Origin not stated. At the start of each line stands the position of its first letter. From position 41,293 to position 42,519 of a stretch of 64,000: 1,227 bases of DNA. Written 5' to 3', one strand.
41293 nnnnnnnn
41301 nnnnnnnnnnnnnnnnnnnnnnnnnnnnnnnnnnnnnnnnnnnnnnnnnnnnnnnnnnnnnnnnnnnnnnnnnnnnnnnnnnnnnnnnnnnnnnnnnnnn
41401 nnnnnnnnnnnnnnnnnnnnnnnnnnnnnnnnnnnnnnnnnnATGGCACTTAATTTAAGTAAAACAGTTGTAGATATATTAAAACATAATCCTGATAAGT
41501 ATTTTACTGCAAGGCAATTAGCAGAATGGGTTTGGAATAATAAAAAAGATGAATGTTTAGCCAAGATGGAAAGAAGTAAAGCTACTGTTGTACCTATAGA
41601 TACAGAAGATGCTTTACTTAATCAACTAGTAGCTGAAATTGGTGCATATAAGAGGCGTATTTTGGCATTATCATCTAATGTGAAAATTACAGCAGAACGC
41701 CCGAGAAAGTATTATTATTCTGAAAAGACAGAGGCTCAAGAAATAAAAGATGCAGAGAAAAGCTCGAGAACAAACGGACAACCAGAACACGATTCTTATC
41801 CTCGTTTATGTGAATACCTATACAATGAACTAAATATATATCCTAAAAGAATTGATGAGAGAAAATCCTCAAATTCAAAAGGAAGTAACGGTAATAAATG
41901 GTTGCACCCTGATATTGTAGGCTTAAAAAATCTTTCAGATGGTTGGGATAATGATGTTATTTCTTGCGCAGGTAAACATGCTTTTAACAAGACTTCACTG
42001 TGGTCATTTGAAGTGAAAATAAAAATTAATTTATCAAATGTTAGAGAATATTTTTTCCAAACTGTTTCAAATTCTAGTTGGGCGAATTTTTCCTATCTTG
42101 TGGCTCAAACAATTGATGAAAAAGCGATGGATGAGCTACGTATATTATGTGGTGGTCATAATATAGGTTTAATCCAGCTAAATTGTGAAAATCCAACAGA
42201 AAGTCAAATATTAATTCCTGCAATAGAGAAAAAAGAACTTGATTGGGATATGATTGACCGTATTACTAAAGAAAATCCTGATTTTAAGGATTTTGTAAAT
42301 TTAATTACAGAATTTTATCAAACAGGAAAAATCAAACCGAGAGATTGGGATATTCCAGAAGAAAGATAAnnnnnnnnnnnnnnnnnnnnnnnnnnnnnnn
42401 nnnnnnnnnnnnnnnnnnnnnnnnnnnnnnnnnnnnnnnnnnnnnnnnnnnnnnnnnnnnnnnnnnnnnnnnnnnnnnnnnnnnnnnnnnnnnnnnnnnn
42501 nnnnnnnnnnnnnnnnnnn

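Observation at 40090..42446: Module D: an uncharacterised two-gene cassette (345-aa protein plus wHTH/PD-(D/E)xK-like 308-aa protein) next to the tRNA. Best candidate for an undescribed defence system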

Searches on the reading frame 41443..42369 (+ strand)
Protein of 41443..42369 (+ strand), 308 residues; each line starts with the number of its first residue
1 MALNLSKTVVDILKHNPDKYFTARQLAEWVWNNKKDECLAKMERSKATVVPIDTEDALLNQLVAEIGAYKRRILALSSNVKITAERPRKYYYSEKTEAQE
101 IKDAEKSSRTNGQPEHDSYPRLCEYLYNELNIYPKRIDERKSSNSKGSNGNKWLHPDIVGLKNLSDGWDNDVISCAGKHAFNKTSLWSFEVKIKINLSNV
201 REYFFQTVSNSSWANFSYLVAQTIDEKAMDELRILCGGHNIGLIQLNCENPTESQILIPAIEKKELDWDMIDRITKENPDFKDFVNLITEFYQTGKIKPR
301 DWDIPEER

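Call 4: search_protein_families(library=pfam, proteins=[window:41443-42369:+], max_evalue=1)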
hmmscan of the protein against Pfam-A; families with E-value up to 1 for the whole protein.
window:41443-42369:+ (308 aa): 2 families
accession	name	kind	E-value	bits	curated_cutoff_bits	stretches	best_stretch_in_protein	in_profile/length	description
PF10595.14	FAM161A_B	-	0.079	12.4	29.9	1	25-109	28-112/364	Protein FAM161A/B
PF04130.18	GCP_C_terminal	-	0.12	12.3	25.8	1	164-233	133-198/309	Gamma tubulin complex component C-terminal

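Call 5: search_protein_families(library=padloc, proteins=[window:41443-42369:+], max_evalue=1)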
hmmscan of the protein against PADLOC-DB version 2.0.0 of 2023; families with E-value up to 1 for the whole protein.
window:41443-42369:+ (308 aa): 0 families

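Call 6: search_protein_families(library=ncbifam, proteins=[window:41443-42369:+], max_evalue=1)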
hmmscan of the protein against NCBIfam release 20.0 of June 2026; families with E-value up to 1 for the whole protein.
window:41443-42369:+ (308 aa): 0 families

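Call 7: search_protein_families(library=phrogs, proteins=[window:41443-42369:+], max_evalue=1)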
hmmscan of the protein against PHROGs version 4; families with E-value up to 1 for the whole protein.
window:41443-42369:+ (308 aa): 0 families

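Call 9: find_homologous_proteins(query=window:41443-42369:+)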
Query window:41443-42369:+ (308 aa): 3872 proteins with E <= 0.001 among 4527 candidates; the best 120 are listed.
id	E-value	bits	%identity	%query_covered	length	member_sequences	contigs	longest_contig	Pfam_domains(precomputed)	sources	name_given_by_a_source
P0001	6.0e-207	704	100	100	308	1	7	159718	-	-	-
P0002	4.5e-206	701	100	100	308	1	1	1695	-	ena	-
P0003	2.1e-202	689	99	100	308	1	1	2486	-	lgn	-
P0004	1.0e-188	644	92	100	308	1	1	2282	-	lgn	-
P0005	4.9e-186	635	90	99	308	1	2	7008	-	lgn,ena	-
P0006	1.5e-185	634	90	99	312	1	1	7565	-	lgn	-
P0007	3.7e-184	629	89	99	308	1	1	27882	-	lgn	-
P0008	6.2e-184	629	89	99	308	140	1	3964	-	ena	-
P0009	7.8e-181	618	88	99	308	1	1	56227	-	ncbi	-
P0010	1.1e-179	615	88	99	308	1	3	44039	-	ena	-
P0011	3.5e-177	606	86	99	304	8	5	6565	-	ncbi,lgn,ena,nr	ncbi:MAG: HrgA protein [Alphaproteobacteria bacterium]|nr:HrgA protein [Alphaproteobacteria bacteriu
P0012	1.4e-173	595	85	99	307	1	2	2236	-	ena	-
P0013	1.5e-173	594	84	99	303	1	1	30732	-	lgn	-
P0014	1.0e-172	592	84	99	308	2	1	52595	-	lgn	-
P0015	4.0e-171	586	85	99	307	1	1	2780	-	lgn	-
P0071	4.6e-105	370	47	98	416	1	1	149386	PF24706.2,PF21016.4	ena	-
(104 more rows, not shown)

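Call 10: search_solved_structures(query=window:41443-42369:+, max_evalue=10)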
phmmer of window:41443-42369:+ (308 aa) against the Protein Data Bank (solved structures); distinct sequences matched with E-value up to 10: 0.

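Call 30: find_encoding_contigs(protein=window:41443-42369:+, flank=10000, max_places=6)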
Protein window:41443-42369:+ (308 aa): 14 contigs read that carry it; 6 places shown.
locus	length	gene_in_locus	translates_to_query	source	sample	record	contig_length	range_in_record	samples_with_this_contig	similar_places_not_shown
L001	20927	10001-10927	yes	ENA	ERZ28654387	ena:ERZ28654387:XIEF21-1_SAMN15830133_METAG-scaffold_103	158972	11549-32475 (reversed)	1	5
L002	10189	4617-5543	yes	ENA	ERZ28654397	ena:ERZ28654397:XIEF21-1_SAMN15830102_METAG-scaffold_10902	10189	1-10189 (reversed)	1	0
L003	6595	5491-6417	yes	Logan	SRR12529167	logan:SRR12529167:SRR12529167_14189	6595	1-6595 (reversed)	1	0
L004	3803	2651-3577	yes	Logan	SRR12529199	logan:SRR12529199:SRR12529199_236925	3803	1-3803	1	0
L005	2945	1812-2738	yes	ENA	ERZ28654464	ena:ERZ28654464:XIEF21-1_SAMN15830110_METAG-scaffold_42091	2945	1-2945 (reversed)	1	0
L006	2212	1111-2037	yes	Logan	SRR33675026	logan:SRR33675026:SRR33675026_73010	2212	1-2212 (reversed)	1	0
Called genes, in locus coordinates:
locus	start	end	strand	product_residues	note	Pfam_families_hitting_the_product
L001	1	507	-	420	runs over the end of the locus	PF03349:Toluene_X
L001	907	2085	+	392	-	PF06965:Na_H_antiport_1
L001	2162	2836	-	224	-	PF18728:HEPN_AbiV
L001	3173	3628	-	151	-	-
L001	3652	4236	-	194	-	-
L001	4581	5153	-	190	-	-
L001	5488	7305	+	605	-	PF02384:N6_Mtase, PF07669:Eco57I, PF01420:Methylase_S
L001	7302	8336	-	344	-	-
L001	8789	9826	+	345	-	PF26567:BstA_C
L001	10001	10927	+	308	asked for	-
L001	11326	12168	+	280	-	PF11276:DUF3078 (weak)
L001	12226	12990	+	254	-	PF23023:Anti-Pycsar_Apyc1, PF00753:Lactamase_B, PF12706:Lactamase_B_2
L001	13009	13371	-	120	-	-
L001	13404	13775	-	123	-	-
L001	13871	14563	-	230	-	PF10908:Tlde1_dom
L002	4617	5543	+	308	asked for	-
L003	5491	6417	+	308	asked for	-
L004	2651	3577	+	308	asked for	-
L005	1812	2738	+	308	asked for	-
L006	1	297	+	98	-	?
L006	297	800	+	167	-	PF13274:SocA_Panacea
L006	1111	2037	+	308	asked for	-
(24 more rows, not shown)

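Call 31: find_related_loci(query=A2, collection=genome_contigs, flank=6000)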
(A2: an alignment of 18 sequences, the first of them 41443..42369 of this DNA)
Query A2 (308 aa) in genome_contigs; peptide patterns used: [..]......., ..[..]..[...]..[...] (x = any residue, [..] = any of these).
564 stretches matched a pattern; 534 encode a relative of the query (tblastn E <= 1e-3); the best 80 are kept; 80 distinct loci.
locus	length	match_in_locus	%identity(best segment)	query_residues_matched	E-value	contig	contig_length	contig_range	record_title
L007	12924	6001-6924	96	1-308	0e+0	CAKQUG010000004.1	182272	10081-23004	MAG: uncultured Alphaproteobacteria bacterium isolate REFINED_METABAT215_TOP10_CONTIGS_1500_ASSEMBLY_K77_MERGED__Hadza_M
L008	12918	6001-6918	89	1-306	0e+0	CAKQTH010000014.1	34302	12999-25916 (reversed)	MAG: uncultured Alphaproteobacteria bacterium isolate REFINED_METABAT215_TOP10_CONTIGS_1500_ASSEMBLY_K77_MERGED__Hadza_M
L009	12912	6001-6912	88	1-304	0e+0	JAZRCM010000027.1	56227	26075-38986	MAG: Alphaproteobacteria bacterium isolate T1900045514_YK20190208.MAGScoT_cleanbin_000005 SGB_7587_k141_1292497, whole g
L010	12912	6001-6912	86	1-304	0e+0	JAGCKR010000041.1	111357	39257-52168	MAG: Alphaproteobacteria bacterium isolate RGIG9879 Yak_Rectum-4__c403865, whole genome shotgun sequence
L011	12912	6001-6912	84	1-304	1e-180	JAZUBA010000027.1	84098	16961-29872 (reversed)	MAG: Alphaproteobacteria bacterium isolate T1900045318_YK20190007.MAGScoT_cleanbin_000005 SGB_6327_k141_167987, whole ge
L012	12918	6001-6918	85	1-307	8e-177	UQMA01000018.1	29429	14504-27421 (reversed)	uncultured Azospirillum sp. isolate UMGS418 genome assembly, contig: NODE_477_length_29429_cov_4.519030, whole genome sh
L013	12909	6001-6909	85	1-304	6e-176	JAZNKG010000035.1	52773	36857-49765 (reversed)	MAG: Alphaproteobacteria bacterium isolate T1900044677_TS20190143.MAGScoT_cleanbin_000004 SGB_1643_k141_49063, whole gen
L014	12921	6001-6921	79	1-307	3e-171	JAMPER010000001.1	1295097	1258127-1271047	MAG: Alistipes senegalensis isolate NALB_7823_7 Scaffold_#1__SCF_001__1294237_bp, whole genome shotgun sequence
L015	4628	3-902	83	4-304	3e-174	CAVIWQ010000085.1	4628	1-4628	Bacteroidaceae bacterium isolate G02630-L1_cleanbin_000010 genome assembly, contig: Spades_G02630-L1_contig_9834, whole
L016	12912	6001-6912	79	1-304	2e-165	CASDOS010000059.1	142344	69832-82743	uncultured Alphaproteobacteria bacterium isolate SI.O27.metabat-bins.10 genome assembly, contig: SI.O27.metabat-bins.10.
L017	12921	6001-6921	78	1-307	1e-164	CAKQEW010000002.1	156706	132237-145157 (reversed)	MAG: uncultured Alphaproteobacteria bacterium isolate REFINED_METABAT215_TOP10_CONTIGS_1500_ASSEMBLY_K77_MERGED__Hadza_M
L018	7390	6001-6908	88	2-306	9e-157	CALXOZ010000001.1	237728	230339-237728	MAG: uncultured Alphaproteobacteria bacterium isolate BRZ_E__bin160 genome assembly, contig: BRZ_E__NODE_21_length_23772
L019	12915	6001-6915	74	1-306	4e-154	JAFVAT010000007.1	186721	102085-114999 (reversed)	MAG: Alphaproteobacteria bacterium isolate RGIG5000 Roe_deer_Rumen-5__c936, whole genome shotgun sequence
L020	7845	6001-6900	71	1-306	2e-146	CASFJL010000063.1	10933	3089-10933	uncultured proteobacterium isolate B15_L3_338338_idba_bin.30 genome assembly, contig: B15_L3_338338_idba_bin.30.fa_scaff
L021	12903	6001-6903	71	1-306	1e-143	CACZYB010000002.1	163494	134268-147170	MAG: uncultured proteobacterium isolate RUG13061 genome assembly, contig: RUG13061_asm_2, whole genome shotgun sequence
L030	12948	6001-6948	52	1-308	2e-107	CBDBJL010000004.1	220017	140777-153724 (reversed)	MAG: Alphaproteobacteria bacterium isolate d9715cf2-d0c2-4383-a153-89bb734099c9 genome assembly, contig: contig_4, whole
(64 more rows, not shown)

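Call 54: predict_structure(alignment_id=A4)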
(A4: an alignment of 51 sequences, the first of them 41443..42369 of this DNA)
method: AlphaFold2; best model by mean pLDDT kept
length: 308 residues; sequences in the alignment: 51
mean_pLDDT: 88.3   pTM: 0.83
mean pLDDT of the five models: 88.3, 88.1, 88.0, 87.7, 86.9
residues with pLDDT >= 90: 200; 70-90: 85; 50-70: 19; < 50: 4
segments of 3 or more residues with pLDDT < 50: 109-111
pLDDT, mean of each block of 10 residues (from residue 1): 89 94 95 91 78 87 92 93 89 91 70 77 95 93 71 86 87 72 87 94 93 95 93 94 93 93 91 92 94 88 80
secondary structure, 60 per line:
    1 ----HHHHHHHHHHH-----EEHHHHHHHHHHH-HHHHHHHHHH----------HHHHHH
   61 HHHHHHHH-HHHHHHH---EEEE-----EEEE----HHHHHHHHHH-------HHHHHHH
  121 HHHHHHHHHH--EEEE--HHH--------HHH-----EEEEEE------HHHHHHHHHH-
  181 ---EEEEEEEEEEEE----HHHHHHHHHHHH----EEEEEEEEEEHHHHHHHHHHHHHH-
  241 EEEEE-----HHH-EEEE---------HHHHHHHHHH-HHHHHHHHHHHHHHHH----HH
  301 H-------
elements in order: H5-15 H23-33 H35-44 H55-68 H70-76 E80-83 E89-92 H97-106 H114-130 E133-136 E158-163 H170-179 E184-195 H200-211 E216-225 H226-239 E241-245 E255-258 H268-277 H279-294

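Call 56: search_protein_families(library=pfam, alignment_id=A5, max_evalue=0.00001)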
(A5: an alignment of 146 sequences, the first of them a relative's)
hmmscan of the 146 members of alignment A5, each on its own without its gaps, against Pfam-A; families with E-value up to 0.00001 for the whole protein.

A. member 1, L007:4247-5797:+ (517 aa): 1 family
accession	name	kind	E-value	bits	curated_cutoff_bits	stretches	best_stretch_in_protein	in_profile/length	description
PF07693.20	KAP_NTPase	-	3.9e-07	30.1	20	1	51-289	30-207/293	KAP family P-loop domain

B. families by the number of members that match (of 146 scanned): 127 families (the first 25 are shown)
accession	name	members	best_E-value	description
PF00959.24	Phage_lysozyme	8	1.4e-43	Phage lysozyme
PF13337.12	BrxL_ATPase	6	1.1e-131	Lon-like protease BrxL-like, ATPase domain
PF02384.22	N6_Mtase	6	2.6e-108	N-6 DNA Methylase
PF20442.3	BrxL_N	6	1.4e-48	BREX system Lon protease-like protein BrxL N-terminal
PF12161.14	HsdM_N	6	8.4e-31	HsdM N-terminal domain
PF05362.19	Lon_C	5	8.6e-07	Lon protease (S16) C-terminal proteolytic domain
PF13541.12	ChlI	5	1.7e-06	Subunit ChlI of Mg-chelatase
PF07992.20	Pyr_redox_2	4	1.1e-72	Pyridine nucleotide-disulphide oxidoreductase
PF00171.27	Aldedh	3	1.2e-163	Aldehyde dehydrogenase family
PF22679.2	T1R_D3-like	3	2.6e-22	Type I restriction enzyme subunit R domain 3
PF00070.33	Pyr_redox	3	6.3e-22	Pyridine nucleotide-disulphide oxidoreductase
PF04851.21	ResIII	3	1.9e-19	Type III restriction enzyme, res subunit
PF13738.12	Pyr_redox_3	3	1.1e-15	Pyridine nucleotide-disulphide oxidoreductase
PF07669.17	Eco57I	3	8e-11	Eco57I restriction-modification methylase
PF03486.20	HI0933_like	3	2.6e-08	HI0933-like protein Rossmann domain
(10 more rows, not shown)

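Call 57: search_protein_families(library=padloc, alignment_id=A5, max_evalue=0.00001)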
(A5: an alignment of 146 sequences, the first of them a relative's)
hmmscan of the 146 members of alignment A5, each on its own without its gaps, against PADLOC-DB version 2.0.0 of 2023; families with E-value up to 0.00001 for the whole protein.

A. member 1, L007:4247-5797:+ (517 aa): 0 families

B. families by the number of members that match (of 146 scanned): 142 families (the first 25 are shown)
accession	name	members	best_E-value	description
PDLC02508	BrxL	6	0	BrxL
PDLC03031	MTase_I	6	0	Type I methyltransferase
PDLC02506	BrxL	6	1.1e-297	BrxL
PDLC03026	MTase_I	6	2.4e-194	Type I methyltransferase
PDLC03022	MTase_I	6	3.9e-186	Type I methyltransferase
PDLC03019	MTase_I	6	9.2e-166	Type I methyltransferase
PDLC03027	MTase_I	6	1.1e-139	Type I methyltransferase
PDLC02509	BrxL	6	1.2e-120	BrxL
PDLC03032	MTase_I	6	2.5e-103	Type I methyltransferase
PDLC03035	MTase_I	6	4.8e-103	Type I methyltransferase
PDLC03240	MTase_II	6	1.2e-96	Type II methyltransferase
PDLC03038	MTase_I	6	7.7e-92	Type I methyltransferase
PDLC03039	MTase_I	6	1.1e-90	Type I methyltransferase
PDLC03021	MTase_I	6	1.1e-89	Type I methyltransferase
PDLC03028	MTase_I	6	5.7e-82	Type I methyltransferase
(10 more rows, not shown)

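Call 58: fold_search(model_id=the predicted structure, library=pdb)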
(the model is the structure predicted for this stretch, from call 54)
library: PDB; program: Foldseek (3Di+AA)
matches with E <= 10: 408; with E <= 0.001: 1
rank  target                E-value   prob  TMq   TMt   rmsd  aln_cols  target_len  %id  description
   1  3dnx                  8.8e-04  1.00  0.29  0.53   7.5       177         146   12  SPO1766 protein of unknown function from Silicibacter pomeroyi. (released 2008-09-02)
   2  2fok_A                1.9e-02  0.51  0.25  0.15  14.6       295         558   11  STRUCTURE OF RESTRICTION ENDONUCLEASE FOKI (released 1998-06-17)
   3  7edb_A                2.5e-02  0.35  0.27  0.24  22.2       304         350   15  EcoT38I restriction endonuclease complexed with DNA (released 2022-03-16)
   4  6xat                  4.3e-02  0.89  0.17  0.48   5.5        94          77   14  Crystal structure of the human FoxP4 DNA binding Domain (released 2021-06-09)
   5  1e17_MODEL_1_A        5.5e-02  0.91  0.18  0.49   4.5        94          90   14  Solution structure of the DNA binding domain of the human Forkhead transcription factor AFX (FOXO4) (released 2000-08-18)
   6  7e8r                  7.6e-02  0.15  0.20  0.18  19.2       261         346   12  EcoT38I restriction endonuclease (released 2022-03-02)
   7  6uxf                  8.6e-02  0.25  0.23  0.28  14.4       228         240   11  Structure of V. metoecus NucC, hexamer form (released 2019-12-25)
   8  4ad9_C                1.0e-01  0.92  0.17  0.18   5.2        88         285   14  Crystal structure of human LACTB2. (released 2012-02-01)
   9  6lbi_D                1.2e-01  0.80  0.17  0.50   5.5        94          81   14  Crystal Structure of FOXO1-DBD homodimer bound to a palindromic DNA sequence (released 2021-02-10)
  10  2vld_A                1.2e-01  0.16  0.19  0.24  16.6       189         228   15  crystal structure of a repair endonuclease from Pyrococcus abyssi (released 2009-05-19)
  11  6aht_B                1.3e-01  0.57  0.16  0.38  10.2       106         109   16  Plasmid partitioning protein TubR from Bacillus cereus (released 2019-06-26)
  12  5dui_A                1.4e-01  0.80  0.17  0.50   5.8        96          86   11  Identification of a new FoxO1 binding site that precludes CREB binding at the glucose-6-phosphatase catalytic subunit  (released 2016-09-21)
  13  5dui_B                1.4e-01  0.77  0.17  0.49   5.5        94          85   13  Identification of a new FoxO1 binding site that precludes CREB binding at the glucose-6-phosphatase catalytic subunit  (released 2016-09-21)
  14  7zgw_C                1.5e-01  0.33  0.26  0.35  13.3       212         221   14  Serratia NucC apo form (released 2022-10-26)
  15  8sro_D                1.6e-01  0.63  0.17  0.44   5.6        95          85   12  FoxP3 tetramer on TTTG repeats (released 2023-10-18)
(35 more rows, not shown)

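Call 59: search_protein_families(library=pfam, proteins=[P0071, L030:5480-5923:-, L030:6951-7244:-, L006:297-800:+], max_evalue=0.01)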
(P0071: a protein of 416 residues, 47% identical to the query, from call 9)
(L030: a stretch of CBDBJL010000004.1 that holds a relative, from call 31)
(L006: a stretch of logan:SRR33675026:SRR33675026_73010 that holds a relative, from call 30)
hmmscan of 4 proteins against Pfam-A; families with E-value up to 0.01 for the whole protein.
P0071 (416 aa): 6 families
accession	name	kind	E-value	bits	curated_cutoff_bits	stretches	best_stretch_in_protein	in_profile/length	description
PF21016.3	RlmN_N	-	3e-06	27.3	24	0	9-38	9-38/60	Ribosomal RNA large subunit methyltransferase N-terminal domain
PF24706.1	DUF7669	-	5.5e-06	27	23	0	8-40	6-36/75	Domain of unknown function (DUF7669)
PF00250.24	Forkhead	-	0.00041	20.9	27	0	11-37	11-37/88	Forkhead domain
PF19966.4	VMAP-M4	-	0.0016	19.2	27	0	107-154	58-102/107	vWA-MoxR associated protein middle region (VMAP-M) 4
PF09090.17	MIF4G_like_2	-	0.005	16.8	22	0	25-106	128-210/263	MIF4G like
PF08946.15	Osmo_CC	-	0.0064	17.2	24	0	50-78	24-45/46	Osmosensory transporter coiled coil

L030:5480-5923:- (147 aa): 1 family
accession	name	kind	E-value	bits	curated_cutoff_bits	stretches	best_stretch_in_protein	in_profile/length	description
PF00959.24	Phage_lysozyme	-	1.4e-43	148.6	22.3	1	12-137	1-125/125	Phage lysozyme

L030:6951-7244:- (97 aa): 0 families

L006:297-800:+ (167 aa): 1 family
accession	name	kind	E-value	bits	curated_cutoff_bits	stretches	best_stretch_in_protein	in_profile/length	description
PF13274.11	SocA_Panacea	-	1.3e-11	45.8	25.7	1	28-134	1-107/113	Antitoxin SocA-like, Panacea domain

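Call 61: search_dna_similar(query=window:41443-42369:+, collection=phages, mode=protein, max_rows=10)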
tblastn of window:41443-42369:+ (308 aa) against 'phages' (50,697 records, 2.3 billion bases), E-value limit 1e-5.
No match.

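Call 62: search_dna_similar(query=window:41443-42369:+, collection=plasmids, mode=protein, max_rows=15)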
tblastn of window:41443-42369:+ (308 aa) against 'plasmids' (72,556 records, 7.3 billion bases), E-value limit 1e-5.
Records with a match: 31; places in all: 34; records where one place covers at least 80% of the query: 14.
Best place of each record, by identity: <60% 31.
By first word of the organism name: Vibrio 6; Moellerella 6; Helicobacter 4; Candidatus 3; Ralstonia 2; Proteus 2; Shewanella 2; Clostridium 2; Escherichia 1; Alteromonas 1; and 2 more.
By predicted mobility (MOB-suite, as given by PLSDB): non-mobilizable 18; conjugative 12; mobilizable 1.
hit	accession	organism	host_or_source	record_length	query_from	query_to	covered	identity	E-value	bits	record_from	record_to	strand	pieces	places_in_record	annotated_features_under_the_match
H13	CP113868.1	Candidatus Megaera polyxenophila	Euplotes woodruffi,mixed host and ...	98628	1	304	99%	50.0%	3e-89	297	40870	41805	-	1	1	hypothetical protein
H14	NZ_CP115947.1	Ralstonia solanacearum MolK2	Musa sp.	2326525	3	306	99%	48.7%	6e-86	288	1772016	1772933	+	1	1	record has no annotation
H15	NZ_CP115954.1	Ralstonia solanacearum CFBP2957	Solanum lycopersicum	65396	3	306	99%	48.4%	2e-85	286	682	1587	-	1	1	COG2958 family protein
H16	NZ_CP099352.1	Escherichia marmotae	culture,Pooled sediment sample ...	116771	7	303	96%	41.6%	2e-56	203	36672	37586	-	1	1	none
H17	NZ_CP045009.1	Proteus terrae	a feces sample of swine origin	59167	9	303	96%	41.2%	2e-56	203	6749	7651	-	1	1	HrgA protein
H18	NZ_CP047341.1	Proteus terrae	a feces sample of swine origin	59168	9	303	96%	41.2%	2e-56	203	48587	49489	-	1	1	HrgA protein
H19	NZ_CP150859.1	Vibrio parahaemolyticus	Penaeus vannamei,cell culture,Shrimp ...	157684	9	303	96%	41.2%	2e-56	203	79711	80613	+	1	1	HrgA protein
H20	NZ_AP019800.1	Vibrio rotiferianus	-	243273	9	303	96%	41.2%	2e-56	203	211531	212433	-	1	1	HrgA protein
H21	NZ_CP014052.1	Vibrio alginolyticus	Environment,seawater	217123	3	303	98%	39.8%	1e-60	215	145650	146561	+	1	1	HrgA protein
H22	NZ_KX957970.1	Vibrio parahaemolyticus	shrimp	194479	9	303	96%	39.8%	2e-52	191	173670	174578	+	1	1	HrgA protein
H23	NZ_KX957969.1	Vibrio alginolyticus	shrimp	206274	9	303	96%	39.8%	2e-52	191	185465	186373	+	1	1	HrgA protein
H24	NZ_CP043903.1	Shewanella sp. LC6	-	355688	9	303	96%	39.8%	2e-52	191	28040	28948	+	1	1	HrgA protein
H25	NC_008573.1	Shewanella sp. ANA-3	-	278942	9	303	96%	39.3%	3e-22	204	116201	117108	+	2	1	none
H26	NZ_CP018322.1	Alteromonas macleodii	Trichodesmium erythraeum IMS101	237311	9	303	96%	37.3%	7e-51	187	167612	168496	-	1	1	HrgA protein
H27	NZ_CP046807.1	Vibrio alginolyticus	-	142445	115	303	61%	48.1%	4e-45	171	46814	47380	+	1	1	none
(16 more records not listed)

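Call 73: search_solved_structures(query=A4, max_evalue=10, show_alignments=2)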
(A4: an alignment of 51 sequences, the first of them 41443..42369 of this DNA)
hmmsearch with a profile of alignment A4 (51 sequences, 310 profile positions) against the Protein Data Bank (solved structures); distinct sequences matched with E-value up to 10: 1.
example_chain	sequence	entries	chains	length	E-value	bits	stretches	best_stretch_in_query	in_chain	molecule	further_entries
3ujm_A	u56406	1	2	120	0.1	15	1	22-93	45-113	Rasputin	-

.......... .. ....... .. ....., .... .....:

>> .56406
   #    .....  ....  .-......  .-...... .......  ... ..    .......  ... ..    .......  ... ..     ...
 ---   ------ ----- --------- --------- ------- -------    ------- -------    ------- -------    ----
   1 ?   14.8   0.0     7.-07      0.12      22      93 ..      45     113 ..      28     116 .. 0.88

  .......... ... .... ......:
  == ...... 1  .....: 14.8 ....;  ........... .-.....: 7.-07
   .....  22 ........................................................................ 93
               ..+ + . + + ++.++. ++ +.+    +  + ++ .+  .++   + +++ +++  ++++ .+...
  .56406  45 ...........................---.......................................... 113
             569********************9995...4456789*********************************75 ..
